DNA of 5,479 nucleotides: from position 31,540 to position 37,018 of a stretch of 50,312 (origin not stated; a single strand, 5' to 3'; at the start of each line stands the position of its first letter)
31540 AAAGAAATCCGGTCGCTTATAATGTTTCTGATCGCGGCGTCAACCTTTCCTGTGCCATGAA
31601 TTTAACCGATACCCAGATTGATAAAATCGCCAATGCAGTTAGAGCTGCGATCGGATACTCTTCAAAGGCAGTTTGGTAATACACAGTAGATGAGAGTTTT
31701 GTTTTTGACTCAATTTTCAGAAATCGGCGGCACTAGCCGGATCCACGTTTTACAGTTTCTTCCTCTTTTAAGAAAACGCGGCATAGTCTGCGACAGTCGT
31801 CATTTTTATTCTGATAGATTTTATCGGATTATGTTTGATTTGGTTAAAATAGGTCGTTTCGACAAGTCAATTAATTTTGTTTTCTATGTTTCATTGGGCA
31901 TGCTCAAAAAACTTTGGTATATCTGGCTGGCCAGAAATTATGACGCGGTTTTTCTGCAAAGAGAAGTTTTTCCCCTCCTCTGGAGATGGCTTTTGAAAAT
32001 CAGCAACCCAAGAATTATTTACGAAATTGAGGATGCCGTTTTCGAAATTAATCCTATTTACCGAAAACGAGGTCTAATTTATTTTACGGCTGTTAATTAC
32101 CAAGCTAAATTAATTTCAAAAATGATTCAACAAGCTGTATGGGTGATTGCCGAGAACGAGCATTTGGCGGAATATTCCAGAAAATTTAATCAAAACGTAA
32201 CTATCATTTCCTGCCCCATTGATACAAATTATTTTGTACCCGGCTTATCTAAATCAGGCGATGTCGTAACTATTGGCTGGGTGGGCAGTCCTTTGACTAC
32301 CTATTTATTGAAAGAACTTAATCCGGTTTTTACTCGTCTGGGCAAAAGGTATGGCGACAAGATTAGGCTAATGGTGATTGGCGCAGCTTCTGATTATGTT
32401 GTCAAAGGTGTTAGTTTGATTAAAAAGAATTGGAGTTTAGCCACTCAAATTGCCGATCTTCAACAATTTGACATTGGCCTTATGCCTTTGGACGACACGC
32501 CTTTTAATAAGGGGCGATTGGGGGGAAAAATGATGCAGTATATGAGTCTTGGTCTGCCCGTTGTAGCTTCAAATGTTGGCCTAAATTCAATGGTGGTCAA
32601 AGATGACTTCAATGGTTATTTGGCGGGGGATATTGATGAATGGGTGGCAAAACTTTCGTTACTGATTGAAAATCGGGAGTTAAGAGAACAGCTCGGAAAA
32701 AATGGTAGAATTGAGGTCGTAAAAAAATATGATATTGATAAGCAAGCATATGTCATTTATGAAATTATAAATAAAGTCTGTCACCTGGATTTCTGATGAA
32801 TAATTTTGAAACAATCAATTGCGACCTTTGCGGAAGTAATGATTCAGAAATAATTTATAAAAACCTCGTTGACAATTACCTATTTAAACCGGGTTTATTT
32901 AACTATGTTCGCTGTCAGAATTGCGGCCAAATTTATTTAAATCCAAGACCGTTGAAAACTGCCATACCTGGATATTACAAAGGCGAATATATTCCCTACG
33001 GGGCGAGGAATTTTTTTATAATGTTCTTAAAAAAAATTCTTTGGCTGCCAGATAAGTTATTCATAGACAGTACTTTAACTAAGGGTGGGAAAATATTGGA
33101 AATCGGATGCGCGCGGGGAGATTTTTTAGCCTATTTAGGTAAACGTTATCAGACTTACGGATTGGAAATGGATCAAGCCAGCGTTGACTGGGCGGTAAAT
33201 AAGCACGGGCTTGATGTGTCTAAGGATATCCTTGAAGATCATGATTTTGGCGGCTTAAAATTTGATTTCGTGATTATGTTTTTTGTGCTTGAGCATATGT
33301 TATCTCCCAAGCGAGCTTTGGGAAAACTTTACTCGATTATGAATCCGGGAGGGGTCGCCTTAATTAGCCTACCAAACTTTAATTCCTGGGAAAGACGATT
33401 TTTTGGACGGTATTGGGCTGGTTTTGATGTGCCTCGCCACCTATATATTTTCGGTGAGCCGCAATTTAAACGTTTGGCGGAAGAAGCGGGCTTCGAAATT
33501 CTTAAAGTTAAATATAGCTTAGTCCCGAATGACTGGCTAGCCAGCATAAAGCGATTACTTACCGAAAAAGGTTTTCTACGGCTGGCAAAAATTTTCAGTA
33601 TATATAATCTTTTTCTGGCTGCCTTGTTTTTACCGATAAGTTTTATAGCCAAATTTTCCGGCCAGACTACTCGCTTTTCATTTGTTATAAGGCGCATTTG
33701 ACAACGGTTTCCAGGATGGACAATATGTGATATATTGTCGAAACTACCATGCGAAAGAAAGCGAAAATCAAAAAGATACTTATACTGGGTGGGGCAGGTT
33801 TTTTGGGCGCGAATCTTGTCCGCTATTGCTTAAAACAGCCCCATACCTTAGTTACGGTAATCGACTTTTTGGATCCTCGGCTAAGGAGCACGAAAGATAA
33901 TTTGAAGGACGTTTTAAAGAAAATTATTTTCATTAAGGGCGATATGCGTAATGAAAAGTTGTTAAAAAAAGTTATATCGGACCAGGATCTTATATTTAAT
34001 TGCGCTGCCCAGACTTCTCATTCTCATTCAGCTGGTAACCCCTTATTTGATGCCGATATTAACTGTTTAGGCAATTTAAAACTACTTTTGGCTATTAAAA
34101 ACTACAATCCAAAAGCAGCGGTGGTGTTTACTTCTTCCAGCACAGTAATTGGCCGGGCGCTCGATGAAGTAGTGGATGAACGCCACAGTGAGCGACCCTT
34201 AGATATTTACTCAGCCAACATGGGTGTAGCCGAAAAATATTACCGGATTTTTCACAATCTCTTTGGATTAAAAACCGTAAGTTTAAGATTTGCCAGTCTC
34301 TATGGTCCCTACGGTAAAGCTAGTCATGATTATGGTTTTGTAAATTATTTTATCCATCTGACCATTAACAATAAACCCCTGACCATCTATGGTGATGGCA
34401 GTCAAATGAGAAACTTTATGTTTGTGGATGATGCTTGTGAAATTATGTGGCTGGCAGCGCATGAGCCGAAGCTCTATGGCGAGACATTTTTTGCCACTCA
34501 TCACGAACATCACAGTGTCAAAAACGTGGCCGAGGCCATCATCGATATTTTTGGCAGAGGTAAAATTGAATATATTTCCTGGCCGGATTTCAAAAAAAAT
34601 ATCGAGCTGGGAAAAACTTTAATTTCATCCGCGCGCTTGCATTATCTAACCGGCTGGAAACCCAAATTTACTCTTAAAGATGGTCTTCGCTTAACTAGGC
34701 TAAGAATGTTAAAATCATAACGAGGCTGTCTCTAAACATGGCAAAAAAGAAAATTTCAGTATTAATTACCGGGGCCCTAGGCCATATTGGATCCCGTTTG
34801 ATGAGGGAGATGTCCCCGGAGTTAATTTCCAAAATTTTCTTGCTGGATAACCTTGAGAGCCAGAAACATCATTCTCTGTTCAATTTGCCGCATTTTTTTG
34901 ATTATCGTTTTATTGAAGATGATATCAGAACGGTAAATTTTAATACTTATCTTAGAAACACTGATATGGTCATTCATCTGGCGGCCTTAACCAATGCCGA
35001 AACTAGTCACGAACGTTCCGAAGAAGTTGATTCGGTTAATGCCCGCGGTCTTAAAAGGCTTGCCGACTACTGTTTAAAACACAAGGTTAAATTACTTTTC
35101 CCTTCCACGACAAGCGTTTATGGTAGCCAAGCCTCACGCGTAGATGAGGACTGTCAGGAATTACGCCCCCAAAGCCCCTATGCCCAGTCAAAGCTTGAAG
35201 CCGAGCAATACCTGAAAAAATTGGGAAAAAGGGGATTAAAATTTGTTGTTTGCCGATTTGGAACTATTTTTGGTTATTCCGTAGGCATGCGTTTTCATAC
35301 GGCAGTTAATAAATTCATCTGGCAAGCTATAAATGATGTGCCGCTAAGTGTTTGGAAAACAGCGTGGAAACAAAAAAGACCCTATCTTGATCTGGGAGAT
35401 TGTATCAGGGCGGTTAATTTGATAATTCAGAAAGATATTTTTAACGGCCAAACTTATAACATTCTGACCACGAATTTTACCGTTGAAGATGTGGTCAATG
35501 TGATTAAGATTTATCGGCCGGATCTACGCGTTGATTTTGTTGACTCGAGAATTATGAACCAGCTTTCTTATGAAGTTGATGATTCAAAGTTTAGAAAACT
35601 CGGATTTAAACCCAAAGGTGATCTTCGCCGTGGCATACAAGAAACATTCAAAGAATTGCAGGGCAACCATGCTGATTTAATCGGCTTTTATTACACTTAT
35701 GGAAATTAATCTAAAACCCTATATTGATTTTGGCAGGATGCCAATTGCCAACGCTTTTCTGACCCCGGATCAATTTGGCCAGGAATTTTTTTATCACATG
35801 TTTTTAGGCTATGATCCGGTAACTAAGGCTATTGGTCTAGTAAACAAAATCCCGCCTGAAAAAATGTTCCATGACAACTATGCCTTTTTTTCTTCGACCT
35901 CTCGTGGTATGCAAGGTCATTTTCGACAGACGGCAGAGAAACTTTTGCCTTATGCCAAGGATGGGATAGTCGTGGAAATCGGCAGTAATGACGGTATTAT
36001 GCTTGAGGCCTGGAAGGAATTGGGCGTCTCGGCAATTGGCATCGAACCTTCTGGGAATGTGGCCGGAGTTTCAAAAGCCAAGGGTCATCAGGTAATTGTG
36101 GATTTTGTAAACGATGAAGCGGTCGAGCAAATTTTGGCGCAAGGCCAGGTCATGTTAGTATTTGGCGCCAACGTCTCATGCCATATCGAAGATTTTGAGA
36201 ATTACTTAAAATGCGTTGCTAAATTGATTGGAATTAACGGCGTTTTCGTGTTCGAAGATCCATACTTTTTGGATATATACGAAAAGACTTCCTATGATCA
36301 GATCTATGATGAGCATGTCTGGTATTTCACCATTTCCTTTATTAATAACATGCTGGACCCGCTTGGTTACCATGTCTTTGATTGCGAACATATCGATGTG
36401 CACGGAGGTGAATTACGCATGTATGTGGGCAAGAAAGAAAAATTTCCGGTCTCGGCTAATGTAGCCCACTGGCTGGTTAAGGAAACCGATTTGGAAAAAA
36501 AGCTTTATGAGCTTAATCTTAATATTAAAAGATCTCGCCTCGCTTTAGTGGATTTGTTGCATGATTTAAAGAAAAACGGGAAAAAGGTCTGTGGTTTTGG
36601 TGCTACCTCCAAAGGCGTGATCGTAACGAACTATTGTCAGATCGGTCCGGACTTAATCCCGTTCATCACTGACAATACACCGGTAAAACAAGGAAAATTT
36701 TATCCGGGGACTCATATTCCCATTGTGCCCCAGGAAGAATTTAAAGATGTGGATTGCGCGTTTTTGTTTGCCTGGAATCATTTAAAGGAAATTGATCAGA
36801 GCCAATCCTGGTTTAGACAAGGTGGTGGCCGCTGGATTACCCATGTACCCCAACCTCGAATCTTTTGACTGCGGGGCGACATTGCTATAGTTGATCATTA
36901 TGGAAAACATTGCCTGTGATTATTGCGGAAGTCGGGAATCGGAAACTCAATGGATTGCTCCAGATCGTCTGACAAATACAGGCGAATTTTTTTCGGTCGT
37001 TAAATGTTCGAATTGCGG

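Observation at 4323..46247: Locus logic points to extracytoplasmic, polyprenyl-monophosphate-sugar-driven glycosylation rather than a Wzx/Wzy or ABC polysaccharide pathway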

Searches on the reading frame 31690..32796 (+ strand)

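Call 5: search_protein_families(library=pfam, proteins=[window:31690-32796:+], max_evalue=0.01)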
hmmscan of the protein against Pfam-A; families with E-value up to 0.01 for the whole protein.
window:31690-32796:+ (368 aa): 3 families
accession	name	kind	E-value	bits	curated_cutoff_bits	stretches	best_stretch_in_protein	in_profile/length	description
PF00534.26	Glycos_transf_1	-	2.1e-10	40.8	26.4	1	277-340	105-170/172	Glycosyl transferases group 1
PF13692.12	Glyco_trans_1_4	-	1.2e-09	39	27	1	215-328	25-142/142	Glycosyl transferases group 1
PF13524.12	Glyco_trans_1_2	-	6.7e-05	23.3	25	1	271-353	57-139/144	Glycosyl transferase-like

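Call 74: search_protein_families(library=ncbifam, proteins=[window:31690-32796:+], max_evalue=1e-20)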
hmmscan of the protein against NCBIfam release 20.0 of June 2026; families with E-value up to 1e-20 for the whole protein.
window:31690-32796:+ (368 aa): 0 families

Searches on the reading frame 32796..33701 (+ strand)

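Call 5: search_protein_families(library=pfam, proteins=[window:32796-33701:+], max_evalue=0.01)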
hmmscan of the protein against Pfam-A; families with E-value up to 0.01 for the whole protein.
window:32796-33701:+ (301 aa): 6 families
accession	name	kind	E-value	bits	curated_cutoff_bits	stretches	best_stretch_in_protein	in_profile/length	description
PF13489.12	Methyltransf_23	-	3.1e-25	89.2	27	1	94-237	20-163/164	Methyltransferase domain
PF07021.18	MetW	-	4.5e-13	49.7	21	1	86-202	3-119/193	Methionine biosynthesis protein MetW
PF08242.18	Methyltransf_12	-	8.2e-11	42.9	30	1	101-187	1-97/98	Methyltransferase domain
PF08241.18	Methyltransf_11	-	1.2e-10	42.4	21.2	1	101-190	1-95/95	Methyltransferase domain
PF13649.12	Methyltransf_25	-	3.9e-09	37.5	27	1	100-186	1-97/97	Methyltransferase domain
PF13847.12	Methyltransf_31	-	1.7e-07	31.5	27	1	95-194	2-113/145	Methyltransferase domain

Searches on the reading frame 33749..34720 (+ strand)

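Call 5: search_protein_families(library=pfam, proteins=[window:33749-34720:+], max_evalue=0.01)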
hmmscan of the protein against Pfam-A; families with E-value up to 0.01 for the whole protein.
window:33749-34720:+ (323 aa): 9 families
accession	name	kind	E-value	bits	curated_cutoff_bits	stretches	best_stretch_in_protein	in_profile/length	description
PF01370.27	Epimerase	-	3.9e-41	141.5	20.9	1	10-241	1-229/240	NAD dependent epimerase/dehydratase family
PF16363.11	GDP_Man_Dehyd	-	2e-36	126.6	27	1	11-314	1-330/332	GDP-mannose 4,6 dehydratase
PF01073.25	3Beta_HSD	-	7.5e-17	61.7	22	1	11-268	1-268/280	3-beta hydroxysteroid dehydrogenase/isomerase family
PF02719.21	Polysacc_synt_2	-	1.6e-10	41.1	20.2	1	10-270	1-249/293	Polysaccharide biosynthesis protein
PF04321.23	RmlD_sub_bind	-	2.1e-09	37.3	27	1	9-269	2-232/287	RmlD substrate binding domain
PF07993.18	NAD_binding_4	-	1.2e-06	28.3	20.1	1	14-145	3-152/258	Male sterility protein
PF03435.24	Sacchrp_dh_NADP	-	1.3e-05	26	25.1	1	10-92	1-82/129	Saccharopine dehydrogenase NADP binding domain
PF05368.20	NmrA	-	9.5e-05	22.6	27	1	8-102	3-93/298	NmrA-like family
PF00106.31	adh_short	-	0.0012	18.7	26.6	1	8-78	1-70/195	short chain dehydrogenase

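Call 73: search_protein_families(library=ncbifam, proteins=[window:33749-34720:+], max_evalue=1e-10)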
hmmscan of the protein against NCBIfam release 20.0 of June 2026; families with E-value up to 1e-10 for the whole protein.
window:33749-34720:+ (323 aa): 12 families
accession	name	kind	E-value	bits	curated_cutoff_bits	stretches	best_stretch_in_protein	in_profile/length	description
TIGR01181.1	dTDP_gluc_dehyt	equivalog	1.6e-39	135.9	365.1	1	9-316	1-307/321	dTDP-glucose 4,6-dehydratase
TIGR04180.1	EDH_00030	hypoth_equivalog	2e-24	86.2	475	1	10-307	1-296/297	NAD-dependent 4,6-dehydratase LegB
TIGR02197.1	heptose_epim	equivalog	2.2e-20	73.1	274.6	1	10-312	1-305/316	ADP-glyceromanno-heptose 6-epimerase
TIGR01179.1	galE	equivalog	3.1e-20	72.3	262.3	1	9-309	1-314/332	UDP-glucose 4-epimerase GalE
NF007582.0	PRK10217.1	equivalog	1.3e-19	70.5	698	1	7-268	1-270/355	dTDP-glucose 4,6-dehydratase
NF007490.0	PRK10084.1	subfamily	7.8e-19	67.9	649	1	9-316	2-330/361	dTDP-glucose 4,6-dehydratase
NF008360.0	PRK11150.1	equivalog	6.2e-18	65.1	452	1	10-283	2-269/310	ADP-glyceromanno-heptose 6-epimerase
NF011728.1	PRK15181.1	equivalog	1.1e-17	64.1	760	1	8-239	16-251/348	Vi polysaccharide biosynthesis UDP-N-acetylglucosaminuronic acid C-4 epimerase TviC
NF043036.1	ErythonDh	equivalog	9.4e-15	54.6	325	1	9-162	2-157/321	D-erythronate dehydrogenase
NF041015.1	UDPsulfquin_syn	equivalog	1.2e-13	50.8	575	0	197-267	238-309/384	UDP-sulfoquinovose synthase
NF008872.0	PRK11908.1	equivalog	9.4e-13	47.9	294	1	8-269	2-272/349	bifunctional UDP-4-keto-pentose/UDP-xylose synthase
NF042423.1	oxyalk_red_Shew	equivalog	5e-11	42.2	580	1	4-238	5-222/331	2-alkyl-3-oxoalkanoate reductase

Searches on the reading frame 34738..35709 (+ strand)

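Call 5: search_protein_families(library=pfam, proteins=[window:34738-35709:+], max_evalue=0.01)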
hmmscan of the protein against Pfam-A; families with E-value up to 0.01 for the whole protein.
window:34738-35709:+ (323 aa): 6 families
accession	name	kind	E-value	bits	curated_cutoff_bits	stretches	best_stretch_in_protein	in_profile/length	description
PF01370.27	Epimerase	-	1.9e-34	119.5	20.9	1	8-242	1-239/240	NAD dependent epimerase/dehydratase family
PF16363.11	GDP_Man_Dehyd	-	2.3e-23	83.7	27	1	9-303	1-332/332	GDP-mannose 4,6 dehydratase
PF04321.23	RmlD_sub_bind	-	2.1e-18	66.9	27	1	8-181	3-155/287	RmlD substrate binding domain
PF01073.25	3Beta_HSD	-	9e-14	51.6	22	1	9-164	1-162/280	3-beta hydroxysteroid dehydrogenase/isomerase family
PF07993.18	NAD_binding_4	-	7.4e-13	48.7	20.1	1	67-181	81-211/258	Male sterility protein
PF02719.21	Polysacc_synt_2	-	2.8e-09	37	20.2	1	8-179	1-173/293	Polysaccharide biosynthesis protein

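Call 73: search_protein_families(library=ncbifam, proteins=[window:34738-35709:+], max_evalue=1e-10)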
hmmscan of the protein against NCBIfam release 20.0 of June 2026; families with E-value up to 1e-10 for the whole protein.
window:34738-35709:+ (323 aa): 10 families
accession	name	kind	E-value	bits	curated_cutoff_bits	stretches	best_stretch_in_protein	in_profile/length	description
TIGR01181.1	dTDP_gluc_dehyt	equivalog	3.9e-27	95.2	365.1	1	8-306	2-310/321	dTDP-glucose 4,6-dehydratase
TIGR01179.1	galE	equivalog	4.4e-23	81.6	262.3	1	8-179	2-178/332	UDP-glucose 4-epimerase GalE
TIGR02197.1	heptose_epim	equivalog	4.6e-23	81.9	274.6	1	8-242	1-241/316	ADP-glyceromanno-heptose 6-epimerase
TIGR01214.1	rmlD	equivalog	8e-16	58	224.05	1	8-191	2-164/285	dTDP-4-dehydrorhamnose reductase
TIGR01746.1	Thioester-redct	subfamily_domain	5.1e-15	55.6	213.35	1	68-185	82-203/371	thioester reductase domain-containing protein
NF007956.0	PRK10675.1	subfamily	1.6e-12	47.2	394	1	7-165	2-166/338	UDP-glucose 4-epimerase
NF008360.0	PRK11150.1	equivalog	3e-12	46.4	452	1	8-246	2-239/310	ADP-glyceromanno-heptose 6-epimerase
NF043036.1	ErythonDh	equivalog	3.5e-12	46.2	325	1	7-177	2-179/321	D-erythronate dehydrogenase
TIGR04180.1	EDH_00030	hypoth_equivalog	5.9e-12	45.3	475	1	8-162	1-159/297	NAD-dependent 4,6-dehydratase LegB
NF005998.1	PRK08125.1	equivalog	6.4e-11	41.3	777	1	2-242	312-565/649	bifunctional UDP-4-amino-4-deoxy-L-arabinose formyltransferase/UDP-glucuronic acid oxidase ArnA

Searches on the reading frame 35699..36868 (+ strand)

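Call 5: search_protein_families(library=pfam, proteins=[window:35699-36868:+], max_evalue=0.01)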
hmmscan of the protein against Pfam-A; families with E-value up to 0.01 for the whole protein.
window:35699-36868:+ (389 aa): 5 families
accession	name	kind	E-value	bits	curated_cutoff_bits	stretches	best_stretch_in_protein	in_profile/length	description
PF08484.17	Methyltransf_14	-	1.8e-40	138.8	23.5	1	234-384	2-160/160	C-methyltransferase C-terminal domain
PF13489.12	Methyltransf_23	-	7.4e-13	49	27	1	76-226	10-161/164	Methyltransferase domain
PF08421.16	Methyltransf_13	-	8.4e-07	29.5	31.3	1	4-57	8-62/62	Putative zinc binding domain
PF08241.18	Methyltransf_11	-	6.1e-06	27.2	21.2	1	93-185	2-95/95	Methyltransferase domain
PF08242.18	Methyltransf_12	-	0.00014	22.9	30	1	92-183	1-98/98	Methyltransferase domain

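Call 73: search_protein_families(library=ncbifam, proteins=[window:35699-36868:+], max_evalue=1e-10)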
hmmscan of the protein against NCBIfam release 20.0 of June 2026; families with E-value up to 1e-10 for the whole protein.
window:35699-36868:+ (389 aa): 0 families
